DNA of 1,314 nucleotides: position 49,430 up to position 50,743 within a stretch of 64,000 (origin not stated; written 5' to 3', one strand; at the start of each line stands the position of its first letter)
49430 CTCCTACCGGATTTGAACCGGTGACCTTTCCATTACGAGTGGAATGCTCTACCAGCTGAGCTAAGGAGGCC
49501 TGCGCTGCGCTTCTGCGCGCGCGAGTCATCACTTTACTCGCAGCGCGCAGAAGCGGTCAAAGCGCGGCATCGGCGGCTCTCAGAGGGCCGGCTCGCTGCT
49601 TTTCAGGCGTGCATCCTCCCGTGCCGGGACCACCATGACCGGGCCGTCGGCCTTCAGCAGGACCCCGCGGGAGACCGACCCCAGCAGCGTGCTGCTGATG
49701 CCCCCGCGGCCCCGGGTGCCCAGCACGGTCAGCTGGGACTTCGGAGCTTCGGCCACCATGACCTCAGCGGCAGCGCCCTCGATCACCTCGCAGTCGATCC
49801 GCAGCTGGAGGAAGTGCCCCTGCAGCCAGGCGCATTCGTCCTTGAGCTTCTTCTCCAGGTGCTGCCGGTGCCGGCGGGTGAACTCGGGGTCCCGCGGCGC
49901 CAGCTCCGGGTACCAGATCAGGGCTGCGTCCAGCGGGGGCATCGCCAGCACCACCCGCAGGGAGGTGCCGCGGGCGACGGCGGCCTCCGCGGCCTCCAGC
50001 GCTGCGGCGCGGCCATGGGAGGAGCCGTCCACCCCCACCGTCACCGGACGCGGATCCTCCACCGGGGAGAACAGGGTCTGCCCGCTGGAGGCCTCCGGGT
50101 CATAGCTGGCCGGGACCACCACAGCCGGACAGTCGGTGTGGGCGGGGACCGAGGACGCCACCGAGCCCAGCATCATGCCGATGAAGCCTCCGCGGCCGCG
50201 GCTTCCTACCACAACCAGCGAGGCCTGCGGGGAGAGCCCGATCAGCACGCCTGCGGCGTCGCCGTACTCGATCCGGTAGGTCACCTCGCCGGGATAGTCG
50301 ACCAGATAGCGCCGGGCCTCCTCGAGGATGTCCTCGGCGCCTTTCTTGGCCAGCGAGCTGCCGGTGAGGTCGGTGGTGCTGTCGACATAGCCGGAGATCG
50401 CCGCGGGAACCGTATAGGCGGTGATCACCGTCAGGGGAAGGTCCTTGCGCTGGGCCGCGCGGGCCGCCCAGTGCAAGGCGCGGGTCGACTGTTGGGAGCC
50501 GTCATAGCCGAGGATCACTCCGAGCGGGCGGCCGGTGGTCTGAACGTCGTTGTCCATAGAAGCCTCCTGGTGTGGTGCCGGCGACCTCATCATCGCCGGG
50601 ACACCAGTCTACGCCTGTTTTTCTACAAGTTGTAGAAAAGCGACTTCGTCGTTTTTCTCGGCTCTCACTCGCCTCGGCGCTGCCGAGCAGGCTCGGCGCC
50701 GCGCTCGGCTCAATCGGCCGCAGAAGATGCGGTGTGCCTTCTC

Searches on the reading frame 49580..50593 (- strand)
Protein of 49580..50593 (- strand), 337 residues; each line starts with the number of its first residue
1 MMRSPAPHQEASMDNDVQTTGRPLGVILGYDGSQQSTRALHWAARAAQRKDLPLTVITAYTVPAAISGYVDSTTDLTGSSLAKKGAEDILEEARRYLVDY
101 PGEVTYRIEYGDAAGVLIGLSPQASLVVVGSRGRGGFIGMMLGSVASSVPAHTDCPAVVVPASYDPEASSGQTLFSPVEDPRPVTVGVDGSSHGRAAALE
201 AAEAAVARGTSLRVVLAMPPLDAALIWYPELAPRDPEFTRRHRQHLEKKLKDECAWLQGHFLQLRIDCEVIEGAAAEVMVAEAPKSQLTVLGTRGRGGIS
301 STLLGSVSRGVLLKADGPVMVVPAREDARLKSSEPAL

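Call 42: search_protein_families(library=pfam, proteins=[window:49580-50593:-], max_evalue=0.001)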
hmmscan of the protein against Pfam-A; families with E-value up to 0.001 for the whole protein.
window:49580-50593:- (337 aa): 1 family
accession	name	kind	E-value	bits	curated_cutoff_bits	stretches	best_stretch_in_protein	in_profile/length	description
PF00582.32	Usp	-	1.9e-43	148.8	24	2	26-161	5-141/141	Universal stress protein family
